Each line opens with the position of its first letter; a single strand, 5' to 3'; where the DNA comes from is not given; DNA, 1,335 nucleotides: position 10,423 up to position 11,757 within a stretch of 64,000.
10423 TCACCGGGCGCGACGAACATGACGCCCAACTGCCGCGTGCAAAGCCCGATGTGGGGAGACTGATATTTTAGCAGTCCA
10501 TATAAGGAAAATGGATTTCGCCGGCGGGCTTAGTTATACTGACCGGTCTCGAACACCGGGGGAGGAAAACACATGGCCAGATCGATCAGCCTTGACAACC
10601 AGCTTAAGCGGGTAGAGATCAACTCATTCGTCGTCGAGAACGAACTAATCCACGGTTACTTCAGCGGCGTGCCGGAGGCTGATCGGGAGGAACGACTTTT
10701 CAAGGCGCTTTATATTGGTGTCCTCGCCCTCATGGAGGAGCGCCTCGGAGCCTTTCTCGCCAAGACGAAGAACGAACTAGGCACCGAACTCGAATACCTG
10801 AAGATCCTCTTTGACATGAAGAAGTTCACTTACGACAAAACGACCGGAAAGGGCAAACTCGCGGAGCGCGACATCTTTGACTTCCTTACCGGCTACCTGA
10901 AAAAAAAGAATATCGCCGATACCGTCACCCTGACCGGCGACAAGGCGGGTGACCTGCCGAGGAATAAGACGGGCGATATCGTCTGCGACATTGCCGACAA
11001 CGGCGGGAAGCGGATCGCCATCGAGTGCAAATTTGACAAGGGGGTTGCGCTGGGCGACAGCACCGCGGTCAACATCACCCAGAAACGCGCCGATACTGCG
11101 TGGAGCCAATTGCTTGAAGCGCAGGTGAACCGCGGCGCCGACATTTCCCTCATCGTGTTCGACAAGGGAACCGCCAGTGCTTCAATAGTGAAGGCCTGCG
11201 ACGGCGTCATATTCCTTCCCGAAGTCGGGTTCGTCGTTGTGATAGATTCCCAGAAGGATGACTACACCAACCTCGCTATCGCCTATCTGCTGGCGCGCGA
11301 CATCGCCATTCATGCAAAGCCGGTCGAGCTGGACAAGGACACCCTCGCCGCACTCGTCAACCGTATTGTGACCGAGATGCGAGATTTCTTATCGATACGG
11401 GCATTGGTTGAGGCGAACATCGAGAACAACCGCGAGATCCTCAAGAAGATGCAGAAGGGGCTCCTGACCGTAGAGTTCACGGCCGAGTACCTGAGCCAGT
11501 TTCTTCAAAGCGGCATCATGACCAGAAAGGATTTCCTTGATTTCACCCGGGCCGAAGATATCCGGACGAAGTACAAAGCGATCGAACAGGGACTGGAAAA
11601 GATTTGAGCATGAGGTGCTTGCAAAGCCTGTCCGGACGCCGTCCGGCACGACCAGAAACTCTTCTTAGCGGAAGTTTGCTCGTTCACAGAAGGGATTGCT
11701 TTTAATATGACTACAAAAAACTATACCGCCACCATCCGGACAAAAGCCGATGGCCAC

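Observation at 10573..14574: Array of solitary nuclease-like genes directly upstream: PD-(D/E)xK, a small ORF, DUF1643, Mrr-like, and HNH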

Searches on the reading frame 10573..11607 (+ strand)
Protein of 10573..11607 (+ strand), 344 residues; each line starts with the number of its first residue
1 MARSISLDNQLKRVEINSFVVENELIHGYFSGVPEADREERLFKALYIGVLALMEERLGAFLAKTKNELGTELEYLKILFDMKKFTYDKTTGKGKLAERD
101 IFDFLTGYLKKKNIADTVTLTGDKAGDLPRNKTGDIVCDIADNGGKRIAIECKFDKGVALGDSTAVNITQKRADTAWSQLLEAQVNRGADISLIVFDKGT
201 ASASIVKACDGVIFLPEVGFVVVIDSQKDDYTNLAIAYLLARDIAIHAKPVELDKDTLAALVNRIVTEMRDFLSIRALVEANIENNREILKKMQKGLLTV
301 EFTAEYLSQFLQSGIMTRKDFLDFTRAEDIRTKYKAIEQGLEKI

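Call 4: search_protein_families(library=pfam, proteins=[window:10573-11607:+], max_evalue=0.1)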
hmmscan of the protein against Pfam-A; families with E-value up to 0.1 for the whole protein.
window:10573-11607:+ (344 aa): 0 families

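Call 5: search_protein_families(library=padloc, proteins=[window:10573-11607:+], max_evalue=0.1)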
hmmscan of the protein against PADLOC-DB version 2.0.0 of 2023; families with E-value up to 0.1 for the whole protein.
window:10573-11607:+ (344 aa): 0 families

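Call 9: search_protein_families(library=ncbifam, proteins=[window:10573-11607:+], max_evalue=0.1)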
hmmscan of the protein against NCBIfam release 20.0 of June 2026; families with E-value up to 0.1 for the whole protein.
window:10573-11607:+ (344 aa): 0 families

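Call 10: search_protein_families(library=phrogs, proteins=[window:10573-11607:+], max_evalue=0.1)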
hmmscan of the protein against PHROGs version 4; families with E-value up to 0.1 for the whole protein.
window:10573-11607:+ (344 aa): 0 families

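Call 17: find_encoding_contigs(protein=window:10573-11607:+, flank=10000, max_places=10)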
Protein window:10573-11607:+ (344 aa): 5 contigs read that carry it; 2 places shown.
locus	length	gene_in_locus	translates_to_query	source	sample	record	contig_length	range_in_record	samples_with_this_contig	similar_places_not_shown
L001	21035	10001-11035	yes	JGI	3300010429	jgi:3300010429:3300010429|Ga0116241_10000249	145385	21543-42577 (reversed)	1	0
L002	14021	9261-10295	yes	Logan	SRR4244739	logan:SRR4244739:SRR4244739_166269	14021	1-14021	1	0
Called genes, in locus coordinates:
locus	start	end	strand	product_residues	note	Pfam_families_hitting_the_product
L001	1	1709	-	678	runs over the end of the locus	PF06739:SBBP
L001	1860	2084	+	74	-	PF13560:HTH_31, PF12844:HTH_19, PF01381:HTH_3, PF13443:HTH_26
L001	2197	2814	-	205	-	-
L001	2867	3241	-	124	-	PF20213:DUF6573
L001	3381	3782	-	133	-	-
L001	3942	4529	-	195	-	-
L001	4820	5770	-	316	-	PF13280:WYL, PF25583:WCX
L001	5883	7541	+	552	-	PF00004:AAA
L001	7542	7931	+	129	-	-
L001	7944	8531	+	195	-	-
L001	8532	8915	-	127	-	-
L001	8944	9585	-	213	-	-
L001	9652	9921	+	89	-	-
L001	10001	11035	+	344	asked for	-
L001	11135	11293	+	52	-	-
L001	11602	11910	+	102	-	-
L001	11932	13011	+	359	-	PF04471:Mrr_cat (faint)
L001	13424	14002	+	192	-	PF01844:HNH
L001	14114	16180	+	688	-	PF13588:HSDR_N_2 (weak), PF02384:N6_Mtase, PF01170:UPF0020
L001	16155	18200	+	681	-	PF13588:HSDR_N_2, PF02384:N6_Mtase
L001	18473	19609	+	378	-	-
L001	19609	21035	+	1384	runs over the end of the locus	PF08378:NERD, PF00069:Pkinase, PF07714:PK_Tyr_Ser-Thr, PF14531:Kinase-like (faint), PF01636:APH (faint), PF00069:Pkinase, PF07714:PK_Tyr_Ser-Thr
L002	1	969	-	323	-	?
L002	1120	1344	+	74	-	PF13560:HTH_31, PF12844:HTH_19, PF01381:HTH_3, PF13443:HTH_26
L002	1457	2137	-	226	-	-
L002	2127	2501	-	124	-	PF20213:DUF6573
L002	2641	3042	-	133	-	-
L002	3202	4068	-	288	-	-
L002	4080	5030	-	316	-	PF13280:WYL, PF25583:WCX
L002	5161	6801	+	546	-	PF00004:AAA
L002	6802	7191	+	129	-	-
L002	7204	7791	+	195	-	-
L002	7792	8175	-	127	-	-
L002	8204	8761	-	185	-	-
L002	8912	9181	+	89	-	-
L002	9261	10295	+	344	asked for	-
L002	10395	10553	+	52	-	-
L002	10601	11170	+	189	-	PF07799:DUF1643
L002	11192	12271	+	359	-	PF04471:Mrr_cat (faint)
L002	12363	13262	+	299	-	PF01844:HNH (weak)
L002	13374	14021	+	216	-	?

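Call 18: find_homologous_proteins(query=window:10573-11607:+)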
Query window:10573-11607:+ (344 aa): 2587 proteins with E <= 0.001 among 7106 candidates; the best 120 are listed.
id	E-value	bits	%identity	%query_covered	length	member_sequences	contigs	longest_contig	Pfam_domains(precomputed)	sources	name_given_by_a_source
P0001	1.0e-217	740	100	100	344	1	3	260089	-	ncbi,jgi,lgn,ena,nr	ncbi:MAG TPA: hypothetical protein PLV42_05535 [bacterium]|nr:hypothetical protein [bacterium]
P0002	1.2e-170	585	79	100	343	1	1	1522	-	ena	-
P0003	2.5e-162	558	73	100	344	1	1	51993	-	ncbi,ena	-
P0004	1.2e-120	421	57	98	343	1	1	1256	-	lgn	-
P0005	2.8e-118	413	56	98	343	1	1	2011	-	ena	-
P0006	4.9e-116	406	55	98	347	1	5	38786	-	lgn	-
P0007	9.6e-116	405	54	99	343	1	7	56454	-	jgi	jgi:hypothetical protein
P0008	9.9e-116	405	54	99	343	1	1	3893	-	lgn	-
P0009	2.5e-115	404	54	99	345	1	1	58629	-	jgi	jgi:hypothetical protein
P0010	3.5e-115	403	55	99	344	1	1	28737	PF24608.3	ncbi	-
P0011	5.0e-115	403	54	99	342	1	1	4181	-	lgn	-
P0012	5.6e-115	403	54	99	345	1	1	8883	PF24608.3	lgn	-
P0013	6.8e-115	402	55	98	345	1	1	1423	-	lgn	-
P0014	7.3e-115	402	54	99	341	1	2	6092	-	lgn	-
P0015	7.8e-115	402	54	98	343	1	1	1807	PF24608.3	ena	-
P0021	1.5e-114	401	55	97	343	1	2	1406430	-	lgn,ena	-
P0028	2.8e-114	400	54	99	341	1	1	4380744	-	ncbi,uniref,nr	ncbi:hypothetical protein [Flavobacterium sp. N3904]|uniref:hypothetical protein n=1 Tax=Flavobacter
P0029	3.2e-114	400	54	97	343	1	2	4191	PF24608.3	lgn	-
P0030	3.6e-114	400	54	99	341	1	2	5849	PF24608.3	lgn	-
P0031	3.9e-114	400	55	98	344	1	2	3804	PF24608.3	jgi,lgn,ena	-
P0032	4.2e-114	400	54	99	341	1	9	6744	PF24608.3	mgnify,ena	mgnify:CR=1 FL=1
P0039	8.6e-114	399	54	99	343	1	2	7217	PF24608.3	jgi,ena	jgi:hypothetical protein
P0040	9.1e-114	399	55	99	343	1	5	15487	PF24608.3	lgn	-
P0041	1.1e-113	398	54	99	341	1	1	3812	PF24608.3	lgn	-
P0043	1.2e-113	398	56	97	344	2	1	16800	PF24608.3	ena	-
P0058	2.7e-113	397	56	98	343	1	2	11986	PF24608.3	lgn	-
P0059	2.7e-113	397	52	99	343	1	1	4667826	-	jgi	jgi:hypothetical protein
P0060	2.8e-113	397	54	99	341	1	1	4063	PF24608.3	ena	-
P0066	3.5e-113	397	54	99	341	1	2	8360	PF24608.3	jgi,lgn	jgi:hypothetical protein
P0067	3.5e-113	397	53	99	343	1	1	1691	PF24608.3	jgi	-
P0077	4.4e-113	396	54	99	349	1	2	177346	PF24608.3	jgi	jgi:hypothetical protein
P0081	6.4e-113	396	54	97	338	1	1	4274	PF24608.3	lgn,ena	-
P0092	1.0e-112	395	55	99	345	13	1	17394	PF24608.3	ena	-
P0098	1.2e-112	395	53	99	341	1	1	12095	PF24608.3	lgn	-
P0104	1.3e-112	395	53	97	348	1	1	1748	PF24608.3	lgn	-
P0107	1.5e-112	395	53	99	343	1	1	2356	PF24608.3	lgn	-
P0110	1.5e-112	395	54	98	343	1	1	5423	PF24608.3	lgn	-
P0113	1.6e-112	394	53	99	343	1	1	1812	PF24608.3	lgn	-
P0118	1.8e-112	394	52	99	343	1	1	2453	PF24608.3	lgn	-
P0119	1.8e-112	394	54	98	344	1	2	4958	PF24608.3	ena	-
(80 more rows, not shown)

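Call 19: search_protein_families(library=pfam, proteins=[P0010, P0077, P0003], max_evalue=1)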
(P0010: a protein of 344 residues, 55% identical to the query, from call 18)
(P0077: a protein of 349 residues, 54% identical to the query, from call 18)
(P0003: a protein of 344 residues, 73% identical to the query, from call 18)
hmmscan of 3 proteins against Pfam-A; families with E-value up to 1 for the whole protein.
P0010 (344 aa): 2 families
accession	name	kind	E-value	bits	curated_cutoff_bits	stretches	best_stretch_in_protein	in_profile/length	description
PF24608.2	PDDEXK_15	-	5.7e-06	26.8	27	1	91-205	4-110/164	Phage putative PDDEXK endonuclease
PF00958.27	GMP_synt_C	-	0.2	12.1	27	1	216-270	21-74/92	GMP synthase C terminal domain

P0077 (349 aa): 2 families
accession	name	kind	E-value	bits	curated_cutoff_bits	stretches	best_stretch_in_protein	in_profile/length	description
PF24608.2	PDDEXK_15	-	1.3e-06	28.8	27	1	89-201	2-106/164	Phage putative PDDEXK endonuclease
PF00958.27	GMP_synt_C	-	0.14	12.6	27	1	227-271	31-75/92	GMP synthase C terminal domain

P0003 (344 aa): 2 families
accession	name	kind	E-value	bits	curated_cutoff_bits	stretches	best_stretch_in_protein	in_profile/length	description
PF24608.2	PDDEXK_15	-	0.0047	17.3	27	1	91-199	3-103/164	Phage putative PDDEXK endonuclease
PF06486.16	DUF1093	-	0.24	12.5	26.3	1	69-128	3-56/81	Protein of unknown function (DUF1093)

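Call 20: find_encoding_contigs(protein=P0003, flank=10000, max_places=4)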
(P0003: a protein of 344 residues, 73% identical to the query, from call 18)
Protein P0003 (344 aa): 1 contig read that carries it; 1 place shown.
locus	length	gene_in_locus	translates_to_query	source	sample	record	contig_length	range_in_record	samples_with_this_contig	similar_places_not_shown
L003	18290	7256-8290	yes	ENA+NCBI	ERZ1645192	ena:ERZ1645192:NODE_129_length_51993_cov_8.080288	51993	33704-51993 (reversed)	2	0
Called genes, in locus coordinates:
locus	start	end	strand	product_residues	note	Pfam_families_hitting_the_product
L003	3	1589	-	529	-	?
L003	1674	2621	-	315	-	PF13280:WYL, PF25583:WCX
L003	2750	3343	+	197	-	-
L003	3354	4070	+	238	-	-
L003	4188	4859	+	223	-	-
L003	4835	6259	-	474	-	-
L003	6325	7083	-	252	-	-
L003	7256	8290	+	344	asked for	-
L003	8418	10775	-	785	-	PF08298:AAA_PrkA (faint), PF06798:PrkA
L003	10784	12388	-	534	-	PF11617:Cu-binding_MopE, PF26766:Choice_anch_L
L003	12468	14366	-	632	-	PF22244:GCE_fung (faint)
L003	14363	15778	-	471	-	PF26314:MptA_B_family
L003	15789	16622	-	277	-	PF17284:Spermine_synt_N, PF01564:Spermine_synth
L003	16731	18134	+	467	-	PF13517:FG-GAP_3 (weak), PF01839:FG-GAP (weak)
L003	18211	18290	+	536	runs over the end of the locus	PF04293:SpoVR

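Call 21: find_encoding_contigs(protein=P0028, flank=10000, max_places=3)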
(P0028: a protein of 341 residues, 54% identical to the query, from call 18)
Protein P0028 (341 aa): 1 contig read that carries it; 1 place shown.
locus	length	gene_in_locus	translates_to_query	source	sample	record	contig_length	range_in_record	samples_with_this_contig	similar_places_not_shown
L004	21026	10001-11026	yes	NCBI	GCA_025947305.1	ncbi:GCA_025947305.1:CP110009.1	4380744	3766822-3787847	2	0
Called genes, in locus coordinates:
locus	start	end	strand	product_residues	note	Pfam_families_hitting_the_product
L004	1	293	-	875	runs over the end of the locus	PF00326:Peptidase_S9, PF01738:DLH (faint)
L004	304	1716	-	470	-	PF12771:SusD-like_2 (weak), PF14322:SusD-like_3, PF07980:SusD_RagB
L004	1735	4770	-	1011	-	PF13715:CarbopepD_reg_2, PF07715:Plug, PF00593:TonB_dep_Rec_b-barrel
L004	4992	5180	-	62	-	-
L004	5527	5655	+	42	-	-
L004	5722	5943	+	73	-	PF13443:HTH_26 (weak)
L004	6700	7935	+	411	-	PF13289:SIR2_2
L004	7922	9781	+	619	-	PF01580:FtsK_SpoIIIE (faint), PF01935:DUF87, PF05872:HerA_C (faint), PF10412:TrwB_AAD_bind (weak)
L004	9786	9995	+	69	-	PF13619:KTSC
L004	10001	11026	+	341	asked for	-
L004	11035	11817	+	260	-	PF10544:T5orf172 (weak), PF13455:MUG113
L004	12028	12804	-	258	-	PF02265:S1-P1_nuclease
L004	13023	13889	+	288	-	PF13271:DUF4062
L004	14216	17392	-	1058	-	PF00270:DEAD, PF04851:ResIII, PF18766:SWI2_SNF2, PF00271:Helicase_C (weak)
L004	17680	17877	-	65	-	-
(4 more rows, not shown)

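Call 69: find_encoding_contigs(protein=P0059, flank=8000, max_places=2)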
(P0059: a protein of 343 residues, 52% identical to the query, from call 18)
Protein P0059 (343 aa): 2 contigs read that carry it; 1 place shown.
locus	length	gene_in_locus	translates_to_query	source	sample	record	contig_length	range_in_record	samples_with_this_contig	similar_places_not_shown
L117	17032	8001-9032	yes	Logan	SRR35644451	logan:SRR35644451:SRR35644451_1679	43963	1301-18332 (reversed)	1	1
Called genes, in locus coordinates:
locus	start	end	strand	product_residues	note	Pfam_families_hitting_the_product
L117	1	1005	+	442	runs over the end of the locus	-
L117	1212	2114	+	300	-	PF10043:DUF2279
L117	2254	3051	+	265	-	-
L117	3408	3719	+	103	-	PF12844:HTH_19 (weak), PF13560:HTH_31, PF01381:HTH_3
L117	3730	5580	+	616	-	PF04326:SLFN_AlbA_2, PF13749:HATPase_c_4, PF21247:Fic-like_C (weak), PF13619:KTSC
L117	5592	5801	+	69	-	PF13619:KTSC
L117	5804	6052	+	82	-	PF13280:WYL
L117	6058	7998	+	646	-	PF11398:DUF2813 (faint), PF13175:AAA_15, PF13476:AAA_23, PF13304:AAA_21 (weak), PF20469:OLD-like_TOPRIM (weak)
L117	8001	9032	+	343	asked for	-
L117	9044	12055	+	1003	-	PF22548:AEP-TOTE, PF00270:DEAD, PF04851:ResIII, PF00271:Helicase_C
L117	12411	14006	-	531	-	PF07676:PD40 (faint), PF00691:OmpA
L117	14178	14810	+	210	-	PF07661:MORN_2 (faint)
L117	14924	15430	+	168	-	-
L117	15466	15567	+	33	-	-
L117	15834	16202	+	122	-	-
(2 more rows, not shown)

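Call 70: find_encoding_contigs(protein=P0021, flank=8000, max_places=2)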
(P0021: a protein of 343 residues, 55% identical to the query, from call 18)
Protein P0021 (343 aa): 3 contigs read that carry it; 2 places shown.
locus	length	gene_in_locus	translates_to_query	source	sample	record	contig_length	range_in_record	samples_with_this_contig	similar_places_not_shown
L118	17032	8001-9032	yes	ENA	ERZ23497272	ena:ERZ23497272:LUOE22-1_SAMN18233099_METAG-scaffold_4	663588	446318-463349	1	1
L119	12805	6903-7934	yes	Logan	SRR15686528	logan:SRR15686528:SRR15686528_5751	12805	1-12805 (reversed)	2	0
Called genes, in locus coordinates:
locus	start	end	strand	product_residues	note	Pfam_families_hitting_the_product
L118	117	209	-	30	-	-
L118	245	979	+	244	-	PF00857:Isochorismatase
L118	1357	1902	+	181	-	-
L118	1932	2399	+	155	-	PF04945:YHS (weak)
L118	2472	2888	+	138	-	PF07080:DUF1348, PF12680:SnoaL_2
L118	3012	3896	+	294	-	PF12833:HTH_18, PF00165:HTH_AraC (weak)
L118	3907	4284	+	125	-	PF03625:DUF302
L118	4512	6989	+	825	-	-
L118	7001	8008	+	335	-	-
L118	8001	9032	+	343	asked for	-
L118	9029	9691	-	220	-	PF04002:RadC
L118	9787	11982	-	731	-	PF02225:PA, PF04389:Peptidase_M28, PF04253:TFR_dimer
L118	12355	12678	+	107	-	PF12840:HTH_20, PF01022:HTH_5 (weak)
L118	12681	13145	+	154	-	PF08327:AHSA1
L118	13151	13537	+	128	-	PF13564:DoxX_2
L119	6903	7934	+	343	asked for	-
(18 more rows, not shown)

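Call 100: search_solved_structures(query=A3, max_evalue=5, show_alignments=2)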
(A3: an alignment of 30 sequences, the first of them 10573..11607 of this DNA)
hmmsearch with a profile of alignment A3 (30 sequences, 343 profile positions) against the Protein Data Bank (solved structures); distinct sequences matched with E-value up to 5: 0.

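Call 101: search_protein_families(library=padloc, proteins=[P0010, P0028, P0059], max_evalue=0.01)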
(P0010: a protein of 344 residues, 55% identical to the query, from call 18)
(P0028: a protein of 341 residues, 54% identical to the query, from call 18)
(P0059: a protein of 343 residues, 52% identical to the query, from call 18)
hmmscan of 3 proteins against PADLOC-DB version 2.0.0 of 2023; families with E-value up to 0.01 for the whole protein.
P0010 (344 aa): 0 families

P0028 (341 aa): 0 families

P0059 (343 aa): 0 families
